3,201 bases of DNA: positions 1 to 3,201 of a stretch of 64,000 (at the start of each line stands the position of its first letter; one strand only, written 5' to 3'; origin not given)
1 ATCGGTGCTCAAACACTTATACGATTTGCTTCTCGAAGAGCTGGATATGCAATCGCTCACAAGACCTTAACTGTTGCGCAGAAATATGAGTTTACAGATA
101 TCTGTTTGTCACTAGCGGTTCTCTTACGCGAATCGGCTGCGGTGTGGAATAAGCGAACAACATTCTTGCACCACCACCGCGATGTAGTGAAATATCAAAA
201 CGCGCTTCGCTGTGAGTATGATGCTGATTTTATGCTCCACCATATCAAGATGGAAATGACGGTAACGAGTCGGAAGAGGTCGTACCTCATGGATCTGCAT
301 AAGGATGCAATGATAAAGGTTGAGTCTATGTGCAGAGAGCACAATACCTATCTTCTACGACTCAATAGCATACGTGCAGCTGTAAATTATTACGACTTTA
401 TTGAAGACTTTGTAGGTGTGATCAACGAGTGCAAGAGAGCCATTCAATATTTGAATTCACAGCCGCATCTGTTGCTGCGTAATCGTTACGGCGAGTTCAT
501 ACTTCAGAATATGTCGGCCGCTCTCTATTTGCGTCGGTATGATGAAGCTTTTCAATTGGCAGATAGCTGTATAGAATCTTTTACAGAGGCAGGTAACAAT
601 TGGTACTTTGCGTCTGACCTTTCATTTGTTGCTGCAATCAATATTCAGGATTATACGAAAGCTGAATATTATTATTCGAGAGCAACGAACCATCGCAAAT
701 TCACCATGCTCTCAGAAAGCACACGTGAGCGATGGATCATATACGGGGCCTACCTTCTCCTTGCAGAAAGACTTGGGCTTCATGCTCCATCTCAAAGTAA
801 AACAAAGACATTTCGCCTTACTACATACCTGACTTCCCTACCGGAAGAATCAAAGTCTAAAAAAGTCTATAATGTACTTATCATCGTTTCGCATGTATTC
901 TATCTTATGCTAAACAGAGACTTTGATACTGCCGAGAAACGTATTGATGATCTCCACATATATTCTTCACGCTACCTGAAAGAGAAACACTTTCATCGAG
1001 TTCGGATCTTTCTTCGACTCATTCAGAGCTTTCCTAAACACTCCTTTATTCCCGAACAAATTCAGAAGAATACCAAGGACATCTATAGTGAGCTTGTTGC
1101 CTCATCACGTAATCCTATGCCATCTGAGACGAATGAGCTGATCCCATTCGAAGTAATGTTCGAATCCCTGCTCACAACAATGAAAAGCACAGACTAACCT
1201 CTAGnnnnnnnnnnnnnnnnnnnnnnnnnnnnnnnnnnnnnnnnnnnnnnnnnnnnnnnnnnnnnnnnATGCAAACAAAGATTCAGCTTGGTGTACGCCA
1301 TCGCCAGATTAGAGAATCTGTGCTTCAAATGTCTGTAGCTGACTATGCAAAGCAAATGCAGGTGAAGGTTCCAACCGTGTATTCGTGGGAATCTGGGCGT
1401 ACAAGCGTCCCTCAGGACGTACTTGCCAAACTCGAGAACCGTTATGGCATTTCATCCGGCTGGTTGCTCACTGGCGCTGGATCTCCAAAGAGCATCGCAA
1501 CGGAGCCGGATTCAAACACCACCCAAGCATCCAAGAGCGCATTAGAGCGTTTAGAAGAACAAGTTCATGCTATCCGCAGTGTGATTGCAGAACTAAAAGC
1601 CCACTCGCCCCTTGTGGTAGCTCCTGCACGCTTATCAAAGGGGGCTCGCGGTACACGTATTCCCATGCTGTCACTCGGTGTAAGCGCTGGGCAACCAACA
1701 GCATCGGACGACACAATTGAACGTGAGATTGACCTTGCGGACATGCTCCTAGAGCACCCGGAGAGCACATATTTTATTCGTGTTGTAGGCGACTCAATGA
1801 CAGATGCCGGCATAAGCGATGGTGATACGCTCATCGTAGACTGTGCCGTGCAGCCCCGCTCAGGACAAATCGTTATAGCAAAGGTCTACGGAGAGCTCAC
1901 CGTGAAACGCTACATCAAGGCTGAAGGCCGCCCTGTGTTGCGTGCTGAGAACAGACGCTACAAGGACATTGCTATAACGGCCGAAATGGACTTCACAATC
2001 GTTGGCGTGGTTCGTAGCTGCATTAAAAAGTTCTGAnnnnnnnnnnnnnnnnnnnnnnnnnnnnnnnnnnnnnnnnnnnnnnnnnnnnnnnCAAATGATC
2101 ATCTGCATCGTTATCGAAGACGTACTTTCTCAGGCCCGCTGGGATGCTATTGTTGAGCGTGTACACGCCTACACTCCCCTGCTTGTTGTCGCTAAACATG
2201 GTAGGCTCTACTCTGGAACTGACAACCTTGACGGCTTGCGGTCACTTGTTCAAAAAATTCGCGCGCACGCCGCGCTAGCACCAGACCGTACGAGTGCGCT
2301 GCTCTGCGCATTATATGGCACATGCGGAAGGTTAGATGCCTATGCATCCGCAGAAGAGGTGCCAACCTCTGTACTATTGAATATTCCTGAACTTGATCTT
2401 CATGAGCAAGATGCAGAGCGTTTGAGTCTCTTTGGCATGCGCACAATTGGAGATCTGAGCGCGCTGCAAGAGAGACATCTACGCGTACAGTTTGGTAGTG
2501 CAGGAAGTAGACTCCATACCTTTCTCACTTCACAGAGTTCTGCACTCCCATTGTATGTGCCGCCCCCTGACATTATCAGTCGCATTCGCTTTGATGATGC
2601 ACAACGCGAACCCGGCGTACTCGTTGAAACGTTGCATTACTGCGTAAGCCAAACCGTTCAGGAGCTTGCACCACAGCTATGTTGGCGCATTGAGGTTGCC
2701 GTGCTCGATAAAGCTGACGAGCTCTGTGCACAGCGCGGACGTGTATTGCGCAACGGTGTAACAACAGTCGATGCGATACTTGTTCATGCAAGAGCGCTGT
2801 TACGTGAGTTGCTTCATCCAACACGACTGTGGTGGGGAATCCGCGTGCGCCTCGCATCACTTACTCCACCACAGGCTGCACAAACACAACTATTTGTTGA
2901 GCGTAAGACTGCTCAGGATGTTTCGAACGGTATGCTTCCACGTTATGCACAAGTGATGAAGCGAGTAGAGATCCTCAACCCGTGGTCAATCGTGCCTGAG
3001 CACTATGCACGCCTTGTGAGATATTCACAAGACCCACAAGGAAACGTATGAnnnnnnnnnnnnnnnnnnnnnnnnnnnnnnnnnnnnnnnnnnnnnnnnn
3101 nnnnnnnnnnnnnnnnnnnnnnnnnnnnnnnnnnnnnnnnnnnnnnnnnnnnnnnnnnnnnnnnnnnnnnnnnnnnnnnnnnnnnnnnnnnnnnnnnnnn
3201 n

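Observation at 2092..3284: ImuB is encoded in two overlapping ORFs: frameshift, pseudogene or coupled two-piece gene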

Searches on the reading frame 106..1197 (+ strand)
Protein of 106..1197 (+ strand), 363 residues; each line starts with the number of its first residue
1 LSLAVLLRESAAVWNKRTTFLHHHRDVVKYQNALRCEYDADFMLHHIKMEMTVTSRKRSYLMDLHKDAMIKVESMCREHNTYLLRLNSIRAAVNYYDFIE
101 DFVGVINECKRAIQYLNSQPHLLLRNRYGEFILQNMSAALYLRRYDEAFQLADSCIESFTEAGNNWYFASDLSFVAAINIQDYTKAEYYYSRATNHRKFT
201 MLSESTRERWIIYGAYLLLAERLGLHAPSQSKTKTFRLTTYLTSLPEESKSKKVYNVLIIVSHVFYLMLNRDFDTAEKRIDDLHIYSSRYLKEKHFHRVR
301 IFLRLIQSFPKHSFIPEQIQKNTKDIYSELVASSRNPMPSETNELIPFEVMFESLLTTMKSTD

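Call 3: search_protein_families(library=pfam, proteins=[window:106-1197:+], max_evalue=1)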
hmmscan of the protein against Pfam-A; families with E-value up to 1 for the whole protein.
window:106-1197:+ (363 aa): 1 family
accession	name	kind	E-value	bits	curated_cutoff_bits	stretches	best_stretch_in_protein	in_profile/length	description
PF11873.13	Mltc_N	-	0.021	15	22.6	1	7-61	16-70/161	Membrane-bound lytic murein transglycosylase C, N-terminal domain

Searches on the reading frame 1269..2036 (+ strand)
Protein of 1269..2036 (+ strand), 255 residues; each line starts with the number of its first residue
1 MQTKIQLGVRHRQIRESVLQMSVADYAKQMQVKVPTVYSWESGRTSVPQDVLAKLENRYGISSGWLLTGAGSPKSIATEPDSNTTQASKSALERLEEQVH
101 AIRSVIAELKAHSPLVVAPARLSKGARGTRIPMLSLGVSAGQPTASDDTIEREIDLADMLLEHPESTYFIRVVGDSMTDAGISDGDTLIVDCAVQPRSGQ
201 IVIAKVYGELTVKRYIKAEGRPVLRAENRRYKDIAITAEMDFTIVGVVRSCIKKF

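Call 3: search_protein_families(library=pfam, proteins=[window:1269-2036:+], max_evalue=1)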
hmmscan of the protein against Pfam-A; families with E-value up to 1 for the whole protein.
window:1269-2036:+ (255 aa): 6 families
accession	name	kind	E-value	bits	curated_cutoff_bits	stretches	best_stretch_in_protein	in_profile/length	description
PF00717.28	Peptidase_S24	-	5.9e-29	100.6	23.3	1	137-248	5-115/116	Peptidase S24-like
PF01381.28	HTH_3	-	1.6e-07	31.7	23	1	14-66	4-55/55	Helix-turn-helix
PF13560.12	HTH_31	-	3.2e-05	24.6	27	1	6-61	1-56/64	Helix-turn-helix domain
PF07022.19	Phage_CI_repr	-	0.062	14.1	22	1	31-73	23-64/65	Bacteriophage CI repressor helix-turn-helix domain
PF12844.13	HTH_19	-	0.065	13.6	30.2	1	38-71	30-63/64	Helix-turn-helix domain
PF06056.18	Terminase_5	-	0.19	12.1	20.3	1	22-41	15-34/58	Putative ATPase subunit of terminase (gpP-like)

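Call 4: search_protein_families(library=ncbifam, proteins=[window:1269-2036:+], max_evalue=1)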
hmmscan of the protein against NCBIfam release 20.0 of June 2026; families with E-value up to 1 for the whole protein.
window:1269-2036:+ (255 aa): 12 families
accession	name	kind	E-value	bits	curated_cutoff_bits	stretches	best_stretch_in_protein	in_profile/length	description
NF007621.2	PRK10276.1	subfamily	1.9e-36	124.6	110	1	139-253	1-115/115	translesion error-prone DNA polymerase V autoproteolytic subunit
TIGR00498.1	lexA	equivalog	4.1e-24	85.3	110.95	1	130-254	79-201/203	transcriptional repressor LexA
NF051876.1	transXXX_HumD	equivalog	1.1e-12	48.1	120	1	141-250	2-113/129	HumD family translesion DNA polymerase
NF007257.0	PRK09706.1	subfamily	0.00089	19.1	101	1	6-93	5-91/135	transcriptional repressor DicA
NF041265.1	NadS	equivalog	0.0076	16.5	60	1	12-46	36-69/94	NadS family protein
NF049847.1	FtsL_COG5462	equivalog_domain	0.01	15.5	50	1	84-127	24-67/85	cell division protein FtsL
NF007481.0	PRK10072.1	equivalog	0.027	14.9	110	1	12-46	39-72/96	HTH-type transcriptional regulator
NF041951.1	phage_RstR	subfamily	0.047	14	80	1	20-74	15-69/108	RstR family transcriptional repressor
NF040522.1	VC1465_fam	subfamily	0.047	13.7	70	1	19-51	8-40/111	VC1465 family Xer recombination activation factor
NF058600.1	TransRegSco1979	equivalog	0.052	12.6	350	1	4-62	6-63/280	Sco1979 family transcriptional regulator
TIGR02607.1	antidote_HigA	equivalog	0.091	12.6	47.7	1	19-67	19-67/81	HigA family addiction module antitoxin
NF003162.0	PRK04140.1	equivalog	0.13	11.3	263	1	12-58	132-177/317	transcriptional regulator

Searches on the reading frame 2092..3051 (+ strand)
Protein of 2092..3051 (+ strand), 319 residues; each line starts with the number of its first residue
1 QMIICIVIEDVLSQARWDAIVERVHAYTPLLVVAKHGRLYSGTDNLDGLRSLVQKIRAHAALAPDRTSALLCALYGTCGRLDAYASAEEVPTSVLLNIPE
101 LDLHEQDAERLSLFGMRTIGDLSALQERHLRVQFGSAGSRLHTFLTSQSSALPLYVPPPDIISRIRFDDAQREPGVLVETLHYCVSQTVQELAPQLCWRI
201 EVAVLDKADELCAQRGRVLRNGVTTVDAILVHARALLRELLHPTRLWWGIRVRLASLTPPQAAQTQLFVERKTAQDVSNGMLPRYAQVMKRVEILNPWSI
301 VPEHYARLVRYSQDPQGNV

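Call 3: search_protein_families(library=pfam, proteins=[window:2092-3051:+], max_evalue=1)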
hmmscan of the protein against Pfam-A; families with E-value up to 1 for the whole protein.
window:2092-3051:+ (319 aa): 0 families

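Call 4: search_protein_families(library=ncbifam, proteins=[window:2092-3051:+], max_evalue=1)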
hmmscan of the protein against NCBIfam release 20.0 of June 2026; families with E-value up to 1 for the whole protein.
window:2092-3051:+ (319 aa): 5 families
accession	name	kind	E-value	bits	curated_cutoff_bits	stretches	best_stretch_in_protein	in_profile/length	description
NF002751.0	PRK02794.1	equivalog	2.1e-05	23.6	371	1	108-275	224-392/425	DNA polymerase IV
NF002882.0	PRK03348.1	equivalog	0.0085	14.9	389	1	108-276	193-361/461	DNA polymerase IV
NF002848.0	PRK03103.1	subfamily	0.024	13.1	381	0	108-142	195-229/410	DNA polymerase IV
NF002492.0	PRK01810.1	equivalog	0.027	13.2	399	1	105-143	194-232/412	DNA polymerase IV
NF002677.0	PRK02406.1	equivalog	0.057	12.5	256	1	107-144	192-229/357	DNA polymerase IV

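Call 6: find_homologous_proteins(query=window:2092-3051:+, max_evalue=0.001)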
Query window:2092-3051:+ (319 aa): 11 proteins with E <= 0.001 among 7515 candidates.
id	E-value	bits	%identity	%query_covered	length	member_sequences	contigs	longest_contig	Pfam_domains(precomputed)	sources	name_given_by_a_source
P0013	9.0e-207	704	99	100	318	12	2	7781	-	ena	-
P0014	2.0e-144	499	70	100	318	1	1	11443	-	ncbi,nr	ncbi:MAG: hypothetical protein NTX15_02145 [Candidatus Kapabacteria bacterium]|nr:hypothetical prote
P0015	3.4e-141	488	68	99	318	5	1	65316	-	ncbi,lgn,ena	-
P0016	1.7e-139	483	69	100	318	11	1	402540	-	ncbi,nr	ncbi:MAG: hypothetical protein IPP80_00770 [Ignavibacteria bacterium]|nr:hypothetical protein [Ignav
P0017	2.0e-139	482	68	100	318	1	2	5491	-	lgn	-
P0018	1.2e-138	480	67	99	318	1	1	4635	-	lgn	-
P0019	1.2e-128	447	62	99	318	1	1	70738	-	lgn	-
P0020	4.8e-123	429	60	100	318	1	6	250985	-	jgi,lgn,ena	-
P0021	5.2e-113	396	58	99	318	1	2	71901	-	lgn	-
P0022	1.5e-82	296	47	96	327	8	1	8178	-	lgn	-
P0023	6.8e-80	287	47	96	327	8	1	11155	-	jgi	jgi:hypothetical protein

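Call 19: find_related_loci(query=window:2092-3051:+, collection=genome_contigs, flank=5000)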
Query window:2092-3051:+ (319 aa) in genome_contigs; peptide patterns used: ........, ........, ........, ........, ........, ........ (x = any residue, [..] = any of these).
94 stretches matched a pattern, but none encodes a relative of the query by tblastn (E <= 1e-3).

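Call 22: find_related_loci(query=A2, collection=genome_contigs, flank=5000)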
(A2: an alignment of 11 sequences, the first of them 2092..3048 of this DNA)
Query A2 (319 aa) in genome_contigs; peptide patterns used: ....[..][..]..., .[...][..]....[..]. (x = any residue, [..] = any of these).
41 stretches matched a pattern; 10 encode a relative of the query (tblastn E <= 1e-3); 9 distinct loci.
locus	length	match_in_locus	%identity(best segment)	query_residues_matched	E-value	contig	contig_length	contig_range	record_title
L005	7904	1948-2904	70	1-319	1e-151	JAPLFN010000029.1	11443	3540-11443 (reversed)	MAG: Candidatus Kapaibacterium sp. isolate LacPavin_0818_WC45_MAG_51_7 LacPavin_0818_WC45_scaffold_116906, whole genome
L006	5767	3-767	68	64-318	3e-109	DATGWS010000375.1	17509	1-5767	MAG TPA_asm: Candidatus Didemnitutus sp. isolate SMAG_U10588 k141_175097, whole genome shotgun sequence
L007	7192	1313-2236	46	2-309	2e-93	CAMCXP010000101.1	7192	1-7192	MAG: Melioribacter roseus P3M-2 isolate MiE-14oct19-197 genome assembly, contig: MiE-14oct19-C18170, whole genome shotgu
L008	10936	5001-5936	46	2-313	4e-93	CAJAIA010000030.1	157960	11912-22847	MAG: uncultured Ignavibacteria bacterium isolate Loc090721-4m_bin-0677 genome assembly, contig: bin-0677:30/45, whole ge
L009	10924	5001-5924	47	1-308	6e-92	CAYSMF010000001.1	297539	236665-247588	MAG TPA_asm: uncultured Melioribacter sp. isolate SRP278252_co3_515 genome assembly, contig: NODE_9_length_297539_cov_34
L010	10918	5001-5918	48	2-306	2e-89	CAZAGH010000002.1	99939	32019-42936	MAG TPA_asm: uncultured Melioribacter sp. isolate SRP278252_co3_78 genome assembly, contig: NODE_183_length_99939_cov_9.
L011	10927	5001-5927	45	1-309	4e-85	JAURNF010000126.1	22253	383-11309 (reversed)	MAG: Candidatus Kapaibacterium sp. isolate SFB_Oligo_Co_79 k141_2157510, whole genome shotgun sequence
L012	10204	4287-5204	47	2-306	5e-84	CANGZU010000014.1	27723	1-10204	MAG: Ignavibacteria bacterium isolate RE-18aug17-99 genome assembly, contig: RE-18aug17-C2085, whole genome shotgun sequ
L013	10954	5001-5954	69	1-318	5e-142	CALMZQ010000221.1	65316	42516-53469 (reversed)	MAG TPA_asm: uncultured Ignavibacteria bacterium isolate SRR6670123_bin.14_CONCOCT_v1.1_MAG genome assembly, contig: ERZ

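Call 23: find_related_loci(query=A2, collection=metagenome_contigs, flank=5000)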
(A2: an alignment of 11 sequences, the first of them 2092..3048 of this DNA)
Query A2 (319 aa) in metagenome_contigs; peptide patterns used: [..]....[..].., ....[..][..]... (x = any residue, [..] = any of these).
131 stretches matched a pattern; 9 encode a relative of the query (tblastn E <= 1e-3); 8 distinct loci.
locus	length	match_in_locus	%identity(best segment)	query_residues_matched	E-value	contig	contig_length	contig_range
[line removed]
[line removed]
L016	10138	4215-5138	48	1-308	3e-92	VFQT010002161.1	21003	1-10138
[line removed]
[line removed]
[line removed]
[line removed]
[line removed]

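Call 35: search_protein_families(library=pfam, proteins=[L020:3714-3950:+], max_evalue=1)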
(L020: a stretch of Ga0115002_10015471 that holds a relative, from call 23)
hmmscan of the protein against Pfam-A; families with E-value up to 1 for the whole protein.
L020:3714-3950:+ (78 aa): 1 family
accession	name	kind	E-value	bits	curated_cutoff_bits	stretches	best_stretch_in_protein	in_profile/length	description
PF20114.4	DUF6504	-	3.3e-06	27.7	24.2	1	12-60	13-75/103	Domain of unknown function (DUF6504)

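Call 36: predict_structure(alignment_id=A2)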
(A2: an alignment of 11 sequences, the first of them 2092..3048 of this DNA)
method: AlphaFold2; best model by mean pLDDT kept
length: 319 residues; sequences in the alignment: 11
mean_pLDDT: 63.4   pTM: 0.37
mean pLDDT of the five models: 63.4, 55.1, 54.9, 53.5, 49.8
residues with pLDDT >= 90: 8; 70-90: 146; 50-70: 80; < 50: 85
segments of 3 or more residues with pLDDT < 50: 79-88, 148-159, 257-282, 284-319
pLDDT, mean of each block of 10 residues (from residue 1): 68 71 68 61 71 79 59 54 42 57 75 73 79 81 58 34 82 84 86 68 85 76 82 89 79 62 31 42 39 31 30 32
secondary structure, 60 per line:
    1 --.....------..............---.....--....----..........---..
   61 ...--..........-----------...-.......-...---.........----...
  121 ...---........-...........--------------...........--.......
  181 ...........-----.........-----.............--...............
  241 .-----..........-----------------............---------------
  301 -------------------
elements in order: E3-7 H14-27 E31-35 E38-41 H46-55 E59-63 H66-75 H92-97 H105-113 H119-123 H127-134 H136-146 E161-171 H174-191 E197-205 E211-223 H226-241 E247-256 H274-285

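Call 57: search_protein_families(library=pfam, proteins=[L013:6265-7194:+, L013:8387-9322:+, L010:6233-8719:-, L010:8739-9575:-, L020:2829-3698:+], max_evalue=0.01)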
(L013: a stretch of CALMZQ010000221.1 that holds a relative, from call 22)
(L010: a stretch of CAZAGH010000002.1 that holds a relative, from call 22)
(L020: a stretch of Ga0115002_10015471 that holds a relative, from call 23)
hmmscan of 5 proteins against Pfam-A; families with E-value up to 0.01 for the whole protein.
L013:6265-7194:+ (309 aa): 0 families

L013:8387-9322:+ (311 aa): 0 families

L010:6233-8719:- (828 aa): 1 family
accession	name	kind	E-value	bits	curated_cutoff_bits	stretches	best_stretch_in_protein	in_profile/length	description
PF02585.22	PIG-L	-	2.9e-15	57.4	28.2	1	44-178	1-128/129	GlcNAc-PI de-N-acetylase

L010:8739-9575:- (278 aa): 5 families
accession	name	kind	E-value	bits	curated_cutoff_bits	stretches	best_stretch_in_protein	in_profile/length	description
PF11138.13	DUF2911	-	5.2e-55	185.7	27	1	28-172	1-145/145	Protein of unknown function (DUF2911)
PF07719.23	TPR_2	-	7.7e-05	23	27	0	201-225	9-33/34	Tetratricopeptide repeat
PF13432.12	TPR_16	-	0.00046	21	32.7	1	202-256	6-60/65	Tetratricopeptide repeat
PF14559.12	TPR_19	-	0.0007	20.3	25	1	207-255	5-53/68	Tetratricopeptide repeat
PF13428.12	TPR_14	-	0.0026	18.7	23.5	1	199-236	7-44/44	Tetratricopeptide repeat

L020:2829-3698:+ (289 aa): 1 family
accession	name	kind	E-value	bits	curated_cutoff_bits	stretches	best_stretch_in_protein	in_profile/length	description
PF11799.13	IMS_C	-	0.00083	20.2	20.7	1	130-243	15-109/109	impB/mucB/samB family C-terminal domain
